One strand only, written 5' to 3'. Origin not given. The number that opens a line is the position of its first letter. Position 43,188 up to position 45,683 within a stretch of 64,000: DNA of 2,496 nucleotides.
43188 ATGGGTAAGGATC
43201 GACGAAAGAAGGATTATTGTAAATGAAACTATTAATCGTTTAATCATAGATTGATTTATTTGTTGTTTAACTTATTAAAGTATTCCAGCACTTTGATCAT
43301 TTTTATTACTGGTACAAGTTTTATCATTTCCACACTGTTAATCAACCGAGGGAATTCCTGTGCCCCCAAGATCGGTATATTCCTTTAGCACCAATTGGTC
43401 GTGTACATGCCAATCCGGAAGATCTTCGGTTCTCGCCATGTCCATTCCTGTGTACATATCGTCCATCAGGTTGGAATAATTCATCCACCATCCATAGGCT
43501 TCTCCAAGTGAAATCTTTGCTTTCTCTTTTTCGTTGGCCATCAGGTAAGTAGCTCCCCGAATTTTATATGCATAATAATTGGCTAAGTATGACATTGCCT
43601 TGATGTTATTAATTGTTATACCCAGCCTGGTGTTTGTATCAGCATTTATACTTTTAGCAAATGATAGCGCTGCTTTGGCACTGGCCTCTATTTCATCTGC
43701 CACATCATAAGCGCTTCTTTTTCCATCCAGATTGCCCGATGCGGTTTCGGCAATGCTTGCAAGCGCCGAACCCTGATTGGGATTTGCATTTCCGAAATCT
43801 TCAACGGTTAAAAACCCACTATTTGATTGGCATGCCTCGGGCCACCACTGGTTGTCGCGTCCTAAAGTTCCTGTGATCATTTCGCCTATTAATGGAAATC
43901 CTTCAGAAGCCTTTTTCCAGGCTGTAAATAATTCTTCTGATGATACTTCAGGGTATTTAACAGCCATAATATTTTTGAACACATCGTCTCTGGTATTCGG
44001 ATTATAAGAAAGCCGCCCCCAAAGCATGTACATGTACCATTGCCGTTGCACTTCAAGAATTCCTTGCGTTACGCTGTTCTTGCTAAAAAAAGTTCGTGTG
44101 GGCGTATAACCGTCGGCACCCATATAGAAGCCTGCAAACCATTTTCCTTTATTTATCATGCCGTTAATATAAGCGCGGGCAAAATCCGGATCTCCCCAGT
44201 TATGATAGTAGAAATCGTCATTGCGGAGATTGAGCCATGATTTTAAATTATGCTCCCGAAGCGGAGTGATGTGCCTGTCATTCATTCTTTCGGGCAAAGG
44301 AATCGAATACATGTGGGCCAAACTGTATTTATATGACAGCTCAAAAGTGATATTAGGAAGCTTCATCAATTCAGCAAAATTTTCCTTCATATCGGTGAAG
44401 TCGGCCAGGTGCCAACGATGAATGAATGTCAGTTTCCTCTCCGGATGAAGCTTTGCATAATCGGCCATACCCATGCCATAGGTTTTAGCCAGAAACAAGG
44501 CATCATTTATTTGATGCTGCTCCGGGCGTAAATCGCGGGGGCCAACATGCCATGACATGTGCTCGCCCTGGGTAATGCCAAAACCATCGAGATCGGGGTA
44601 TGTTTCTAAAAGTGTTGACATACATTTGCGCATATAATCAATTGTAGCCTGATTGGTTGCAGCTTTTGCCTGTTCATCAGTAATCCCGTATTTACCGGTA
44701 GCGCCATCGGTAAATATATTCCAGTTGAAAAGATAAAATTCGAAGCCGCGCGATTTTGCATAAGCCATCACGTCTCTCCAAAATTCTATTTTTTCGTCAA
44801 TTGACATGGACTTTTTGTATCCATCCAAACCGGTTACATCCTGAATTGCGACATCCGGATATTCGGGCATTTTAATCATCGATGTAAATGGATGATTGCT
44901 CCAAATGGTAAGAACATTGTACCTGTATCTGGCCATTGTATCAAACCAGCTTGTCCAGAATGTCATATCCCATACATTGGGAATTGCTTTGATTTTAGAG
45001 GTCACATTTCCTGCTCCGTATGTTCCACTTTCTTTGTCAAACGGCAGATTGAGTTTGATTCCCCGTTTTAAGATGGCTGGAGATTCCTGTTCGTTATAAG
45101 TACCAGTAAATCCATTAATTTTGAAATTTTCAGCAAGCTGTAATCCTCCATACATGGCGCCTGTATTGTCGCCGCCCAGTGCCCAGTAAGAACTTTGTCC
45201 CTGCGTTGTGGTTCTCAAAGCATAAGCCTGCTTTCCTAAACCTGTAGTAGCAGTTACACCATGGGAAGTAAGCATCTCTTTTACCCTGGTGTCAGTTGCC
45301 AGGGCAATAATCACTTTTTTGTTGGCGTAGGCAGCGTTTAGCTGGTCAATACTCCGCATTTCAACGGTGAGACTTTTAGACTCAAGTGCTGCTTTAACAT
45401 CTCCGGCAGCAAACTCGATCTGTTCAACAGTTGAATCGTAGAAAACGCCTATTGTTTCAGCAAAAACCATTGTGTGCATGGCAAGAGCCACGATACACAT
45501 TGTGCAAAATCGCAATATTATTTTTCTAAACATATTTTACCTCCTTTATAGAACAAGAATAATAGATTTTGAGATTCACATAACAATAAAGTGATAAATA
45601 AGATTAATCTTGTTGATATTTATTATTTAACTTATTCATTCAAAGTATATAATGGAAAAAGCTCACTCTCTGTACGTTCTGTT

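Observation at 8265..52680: Two recurrent uncharacterised enzyme-like modules (A and B) are adjacent twice and fused once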

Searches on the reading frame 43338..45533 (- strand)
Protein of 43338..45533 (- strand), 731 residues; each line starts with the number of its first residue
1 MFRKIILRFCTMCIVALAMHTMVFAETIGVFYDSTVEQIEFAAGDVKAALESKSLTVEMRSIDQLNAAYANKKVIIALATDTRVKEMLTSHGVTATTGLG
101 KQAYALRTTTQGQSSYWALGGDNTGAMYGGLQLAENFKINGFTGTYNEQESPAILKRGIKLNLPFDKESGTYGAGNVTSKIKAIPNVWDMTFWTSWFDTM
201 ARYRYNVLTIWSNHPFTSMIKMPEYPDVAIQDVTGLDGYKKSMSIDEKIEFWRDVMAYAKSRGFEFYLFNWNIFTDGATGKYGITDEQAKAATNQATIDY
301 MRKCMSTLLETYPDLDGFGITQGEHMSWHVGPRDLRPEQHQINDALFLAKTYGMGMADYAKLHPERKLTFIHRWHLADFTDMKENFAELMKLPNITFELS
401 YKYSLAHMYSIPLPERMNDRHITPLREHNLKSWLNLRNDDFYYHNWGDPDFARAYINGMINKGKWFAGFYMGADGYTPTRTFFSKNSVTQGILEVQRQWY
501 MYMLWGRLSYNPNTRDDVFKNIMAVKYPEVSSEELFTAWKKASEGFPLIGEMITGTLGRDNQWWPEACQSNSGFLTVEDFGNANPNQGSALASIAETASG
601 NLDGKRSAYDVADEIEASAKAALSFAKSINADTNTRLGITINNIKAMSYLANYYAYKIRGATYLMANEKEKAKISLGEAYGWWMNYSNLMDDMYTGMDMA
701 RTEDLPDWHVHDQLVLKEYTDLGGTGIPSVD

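Call 3: search_protein_families(library=pfam, proteins=[window:43338-45533:-], max_evalue=0.01)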
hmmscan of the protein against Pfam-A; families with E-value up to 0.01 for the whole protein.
window:43338-45533:- (731 aa): 0 families

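Call 7: search_solved_structures(query=window:43338-45533:-, max_evalue=1)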
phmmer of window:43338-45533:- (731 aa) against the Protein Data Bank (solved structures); distinct sequences matched with E-value up to 1: 5.
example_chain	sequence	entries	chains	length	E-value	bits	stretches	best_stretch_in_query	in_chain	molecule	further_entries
6hze_A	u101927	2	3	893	1.6e-12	49.9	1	96-324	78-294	BPa0997 | BPa0997 N-ter E361S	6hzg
6hzf_A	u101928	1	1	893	1.6e-12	49.9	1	96-324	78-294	BPa0997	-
6hzf_B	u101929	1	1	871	1.6e-12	49.9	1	96-324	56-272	BPa0997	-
1tez_A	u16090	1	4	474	0.29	12.6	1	485-569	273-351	Deoxyribodipyrimidine photo-lyase type I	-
1owl_A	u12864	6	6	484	0.3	12.6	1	485-569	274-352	Deoxyribodipyrimidine photolyase | PHOTOLYASE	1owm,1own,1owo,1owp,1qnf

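Call 9: search_protein_families(library=ncbifam, proteins=[window:43338-45533:-], max_evalue=0.1)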
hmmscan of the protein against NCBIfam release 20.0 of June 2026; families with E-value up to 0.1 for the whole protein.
window:43338-45533:- (731 aa): 1 family
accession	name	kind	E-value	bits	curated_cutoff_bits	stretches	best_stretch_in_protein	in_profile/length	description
NF049878.1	AlphGalctur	equivalog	1.6e-22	79.4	1300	1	24-327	8-300/901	alpha-d-galacturonidase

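Call 14: find_homologous_proteins(query=window:43338-45533:-, max_evalue=0.00001)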
Query window:43338-45533:- (731 aa): 3511 proteins with E <= 0.00001 among 8000 candidates; the best 120 are listed.
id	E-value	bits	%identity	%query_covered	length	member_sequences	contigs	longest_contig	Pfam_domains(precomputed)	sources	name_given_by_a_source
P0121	0.0e+0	1713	100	100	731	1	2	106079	-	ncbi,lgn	ncbi:MAG: hypothetical protein WD577_11305 [Bacteroidales bacterium]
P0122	0.0e+0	1435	82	100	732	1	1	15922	-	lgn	-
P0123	0.0e+0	1406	81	99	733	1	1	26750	-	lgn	-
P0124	0.0e+0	1363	79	99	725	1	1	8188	-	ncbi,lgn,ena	-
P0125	0.0e+0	1314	75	100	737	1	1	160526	-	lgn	-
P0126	0.0e+0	1211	71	100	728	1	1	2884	-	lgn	-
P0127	0.0e+0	1199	70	99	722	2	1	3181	-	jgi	-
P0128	0.0e+0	1196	69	100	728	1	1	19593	-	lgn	-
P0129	0.0e+0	1194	70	99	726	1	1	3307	-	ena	-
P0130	0.0e+0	1191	70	100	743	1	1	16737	-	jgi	jgi:hypothetical protein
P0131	0.0e+0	1185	68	100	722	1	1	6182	-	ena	-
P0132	0.0e+0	1180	69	100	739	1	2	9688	-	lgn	-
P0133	0.0e+0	1171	70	98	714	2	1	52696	-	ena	-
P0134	0.0e+0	1167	69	99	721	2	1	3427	-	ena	-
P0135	0.0e+0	1161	68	97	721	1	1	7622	-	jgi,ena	-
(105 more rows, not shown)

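Call 37: search_solved_structures(query=A2, max_evalue=0.01, show_alignments=1)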
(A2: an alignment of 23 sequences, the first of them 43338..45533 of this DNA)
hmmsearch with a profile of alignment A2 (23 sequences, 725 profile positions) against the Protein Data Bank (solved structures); distinct sequences matched with E-value up to 0.01: 3.
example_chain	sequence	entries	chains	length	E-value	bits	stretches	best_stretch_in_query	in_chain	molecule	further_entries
6hze_A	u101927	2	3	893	1.2e-31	113.2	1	105-694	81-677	BPa0997 | BPa0997 N-ter E361S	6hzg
6hzf_A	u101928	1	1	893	4e-31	111.4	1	105-694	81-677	BPa0997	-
6hzf_B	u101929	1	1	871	4.9e-31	111.1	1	106-694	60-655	BPa0997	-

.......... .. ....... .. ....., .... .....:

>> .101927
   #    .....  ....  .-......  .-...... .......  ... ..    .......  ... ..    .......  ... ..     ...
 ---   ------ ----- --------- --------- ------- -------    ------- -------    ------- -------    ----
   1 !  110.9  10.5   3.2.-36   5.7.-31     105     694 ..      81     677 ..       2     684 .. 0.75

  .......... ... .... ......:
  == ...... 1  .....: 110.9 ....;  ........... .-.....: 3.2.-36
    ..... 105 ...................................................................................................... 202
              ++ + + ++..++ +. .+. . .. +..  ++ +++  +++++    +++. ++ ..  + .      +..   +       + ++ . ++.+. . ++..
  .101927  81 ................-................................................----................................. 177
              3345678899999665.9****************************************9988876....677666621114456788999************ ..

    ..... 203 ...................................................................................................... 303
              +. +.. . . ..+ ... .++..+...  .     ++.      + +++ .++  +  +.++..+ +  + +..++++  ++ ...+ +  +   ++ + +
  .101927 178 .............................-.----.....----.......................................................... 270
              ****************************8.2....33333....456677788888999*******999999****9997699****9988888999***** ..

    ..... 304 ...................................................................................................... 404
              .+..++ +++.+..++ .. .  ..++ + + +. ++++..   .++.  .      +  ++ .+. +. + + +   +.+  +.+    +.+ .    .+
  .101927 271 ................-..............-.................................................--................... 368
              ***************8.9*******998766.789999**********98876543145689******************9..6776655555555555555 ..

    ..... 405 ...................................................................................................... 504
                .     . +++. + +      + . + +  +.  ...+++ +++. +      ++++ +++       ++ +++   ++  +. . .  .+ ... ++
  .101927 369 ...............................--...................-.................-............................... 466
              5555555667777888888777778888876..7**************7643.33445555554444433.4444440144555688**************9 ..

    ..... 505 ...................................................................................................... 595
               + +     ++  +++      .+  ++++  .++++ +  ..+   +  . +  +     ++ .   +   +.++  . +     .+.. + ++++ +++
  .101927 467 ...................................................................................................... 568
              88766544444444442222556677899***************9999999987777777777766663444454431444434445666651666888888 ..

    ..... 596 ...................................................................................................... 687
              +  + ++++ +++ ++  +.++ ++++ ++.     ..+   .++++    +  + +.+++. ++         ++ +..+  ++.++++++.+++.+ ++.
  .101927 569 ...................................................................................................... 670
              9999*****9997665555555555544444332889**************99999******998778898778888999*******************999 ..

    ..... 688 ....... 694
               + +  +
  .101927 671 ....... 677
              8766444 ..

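Call 38: search_solved_structures(query=A2, max_evalue=0.01, show_alignments=2)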
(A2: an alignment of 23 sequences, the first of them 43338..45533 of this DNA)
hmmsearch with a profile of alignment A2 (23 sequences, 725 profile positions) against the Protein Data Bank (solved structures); distinct sequences matched with E-value up to 0.01: 3.
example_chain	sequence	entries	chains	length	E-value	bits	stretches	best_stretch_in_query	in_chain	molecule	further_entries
6hze_A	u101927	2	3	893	1.2e-31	113.2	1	105-694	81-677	BPa0997 | BPa0997 N-ter E361S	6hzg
6hzf_A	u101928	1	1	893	4e-31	111.4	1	105-694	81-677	BPa0997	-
6hzf_B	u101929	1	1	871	4.9e-31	111.1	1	106-694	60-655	BPa0997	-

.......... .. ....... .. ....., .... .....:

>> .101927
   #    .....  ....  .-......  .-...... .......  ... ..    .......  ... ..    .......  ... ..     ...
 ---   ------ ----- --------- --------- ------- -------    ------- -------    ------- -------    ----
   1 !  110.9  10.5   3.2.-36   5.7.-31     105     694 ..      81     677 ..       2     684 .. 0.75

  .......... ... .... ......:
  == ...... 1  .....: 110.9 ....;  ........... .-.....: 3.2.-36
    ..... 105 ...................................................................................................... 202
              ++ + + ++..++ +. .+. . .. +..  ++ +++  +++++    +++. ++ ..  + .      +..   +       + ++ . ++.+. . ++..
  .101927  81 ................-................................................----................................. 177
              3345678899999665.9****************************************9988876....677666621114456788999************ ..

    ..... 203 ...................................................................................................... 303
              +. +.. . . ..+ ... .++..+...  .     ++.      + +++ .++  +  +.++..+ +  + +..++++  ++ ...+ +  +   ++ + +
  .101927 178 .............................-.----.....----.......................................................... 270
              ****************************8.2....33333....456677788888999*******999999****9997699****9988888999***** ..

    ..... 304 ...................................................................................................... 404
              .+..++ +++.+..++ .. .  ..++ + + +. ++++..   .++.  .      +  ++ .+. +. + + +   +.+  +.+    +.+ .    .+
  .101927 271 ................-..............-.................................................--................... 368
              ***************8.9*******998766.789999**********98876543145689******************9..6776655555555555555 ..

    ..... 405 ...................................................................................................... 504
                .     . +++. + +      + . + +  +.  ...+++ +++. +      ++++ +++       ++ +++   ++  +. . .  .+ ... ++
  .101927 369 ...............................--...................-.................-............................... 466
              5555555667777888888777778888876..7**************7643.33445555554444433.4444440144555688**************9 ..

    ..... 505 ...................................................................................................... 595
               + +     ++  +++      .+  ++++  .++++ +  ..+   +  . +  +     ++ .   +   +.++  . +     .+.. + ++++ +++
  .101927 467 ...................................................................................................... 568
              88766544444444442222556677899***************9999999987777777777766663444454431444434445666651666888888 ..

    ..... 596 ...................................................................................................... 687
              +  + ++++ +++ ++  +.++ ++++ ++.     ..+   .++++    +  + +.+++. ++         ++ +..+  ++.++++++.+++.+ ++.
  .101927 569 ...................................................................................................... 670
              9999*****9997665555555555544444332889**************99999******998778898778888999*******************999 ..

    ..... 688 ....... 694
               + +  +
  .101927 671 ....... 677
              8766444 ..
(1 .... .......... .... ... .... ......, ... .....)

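Call 47: find_related_loci(query=A2, collection=metagenome_contigs, flank=10000)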
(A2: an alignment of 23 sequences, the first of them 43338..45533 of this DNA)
Query A2 (731 aa) in metagenome_contigs; peptide patterns used: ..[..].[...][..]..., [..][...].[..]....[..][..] (x = any residue, [..] = any of these).
600 stretches matched a pattern (row limit reached: there are more); 548 encode a relative of the query (tblastn E <= 1e-3); the best 80 are kept; 80 distinct loci.
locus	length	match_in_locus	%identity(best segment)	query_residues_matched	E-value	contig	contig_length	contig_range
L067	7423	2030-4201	79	5-728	0e+0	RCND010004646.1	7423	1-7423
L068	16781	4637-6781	66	7-731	0e+0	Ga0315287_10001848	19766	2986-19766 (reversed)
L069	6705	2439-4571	62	12-731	0e+0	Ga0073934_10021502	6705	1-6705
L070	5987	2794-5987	57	1-731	0e+0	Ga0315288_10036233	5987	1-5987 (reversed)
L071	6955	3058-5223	57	2-730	0e+0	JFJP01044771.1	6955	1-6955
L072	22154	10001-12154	61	1-731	0e+0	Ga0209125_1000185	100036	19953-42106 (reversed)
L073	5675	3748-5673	57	1-657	0e+0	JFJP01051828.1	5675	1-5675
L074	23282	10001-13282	48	1-728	0e+0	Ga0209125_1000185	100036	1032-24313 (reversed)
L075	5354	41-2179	48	4-728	0e+0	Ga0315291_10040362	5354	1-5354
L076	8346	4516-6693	46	1-730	0e+0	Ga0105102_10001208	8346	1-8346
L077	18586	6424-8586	48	7-724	0e+0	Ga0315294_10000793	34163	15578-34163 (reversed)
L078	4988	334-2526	47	3-730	0e+0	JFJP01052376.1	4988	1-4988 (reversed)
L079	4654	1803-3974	45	1-728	0e+0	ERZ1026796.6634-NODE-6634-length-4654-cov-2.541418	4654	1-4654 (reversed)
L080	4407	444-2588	46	6-731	0e+0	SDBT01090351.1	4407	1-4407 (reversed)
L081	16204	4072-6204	47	22-730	0e+0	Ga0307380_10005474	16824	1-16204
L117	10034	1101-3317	34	9-724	5e-135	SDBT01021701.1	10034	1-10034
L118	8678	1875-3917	35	9-673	2e-134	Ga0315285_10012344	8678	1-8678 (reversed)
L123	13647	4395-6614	34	9-725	1e-133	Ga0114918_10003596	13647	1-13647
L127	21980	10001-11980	39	23-666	6e-133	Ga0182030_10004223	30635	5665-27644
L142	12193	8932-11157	34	9-727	4e-131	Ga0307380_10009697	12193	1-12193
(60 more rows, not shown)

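Call 50: search_protein_families(library=pfam, proteins=[L118:474-1790:+, L123:1-2487:-, L127:8184-9785:-, L142:11180-12079:-, L117:4235-5611:-], max_evalue=0.001)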
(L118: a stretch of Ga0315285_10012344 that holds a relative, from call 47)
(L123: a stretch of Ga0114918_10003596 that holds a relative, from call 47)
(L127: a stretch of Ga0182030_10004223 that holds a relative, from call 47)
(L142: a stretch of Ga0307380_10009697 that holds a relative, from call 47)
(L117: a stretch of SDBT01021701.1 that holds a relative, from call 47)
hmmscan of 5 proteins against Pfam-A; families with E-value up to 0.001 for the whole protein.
L118:474-1790:+ (438 aa): 3 families
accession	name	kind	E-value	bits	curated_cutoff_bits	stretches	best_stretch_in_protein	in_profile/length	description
PF19051.5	GFO_IDH_MocA_C2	-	1.3e-27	97.4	23.3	1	217-437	45-253/254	Oxidoreductase family, C-terminal alpha/beta domain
PF01408.29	GFO_IDH_MocA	-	2.5e-17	64.1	24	1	49-171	3-119/120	Oxidoreductase family, NAD-binding Rossmann fold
PF22725.1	GFO_IDH_MocA_C3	-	2.4e-05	24.8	27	1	245-336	32-123/124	GFO/IDH/MocA C-terminal domain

L123:1-2487:- (829 aa): 1 family
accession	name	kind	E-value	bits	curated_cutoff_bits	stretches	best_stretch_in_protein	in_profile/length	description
PF13385.13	Laminin_G_3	-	1.8e-20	74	27.6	1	70-232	2-149/151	Concanavalin A-like lectin/glucanases superfamily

L127:8184-9785:- (533 aa): 2 families
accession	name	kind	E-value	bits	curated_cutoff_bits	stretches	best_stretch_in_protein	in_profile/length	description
PF13204.13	Apiosidase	-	2.1e-16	60.9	26.5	1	145-429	7-290/320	Apiosidase-like, catalytic domain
PF16586.11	DUF5060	-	5.5e-16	59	27.2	1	42-108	1-68/70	Domain of unknown function (DUF5060)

L142:11180-12079:- (299 aa): 2 families
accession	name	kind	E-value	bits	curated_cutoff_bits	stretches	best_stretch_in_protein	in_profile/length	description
PF07722.19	Peptidase_C26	-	2.3e-44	152.2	20.5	1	77-272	26-219/219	Peptidase C26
PF00117.34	GATase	-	1.9e-16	60.8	22.8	1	114-288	40-188/190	Glutamine amidotransferase class-I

L117:4235-5611:- (458 aa): 3 families
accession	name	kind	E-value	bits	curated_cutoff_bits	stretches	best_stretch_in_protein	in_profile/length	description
PF15632.11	ATPgrasp_Ter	-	2.5e-09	37.5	29.1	1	209-337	6-123/131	ATP-grasp in the biosynthetic pathway with Ter operon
PF02655.19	ATP-grasp_3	-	8.8e-08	32.8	23.2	1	130-302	4-159/160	ATP-grasp domain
PF07478.18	Dala_Dala_lig_C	-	4.4e-05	23.5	24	1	146-199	18-71/204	D-ala D-ala ligase C-terminus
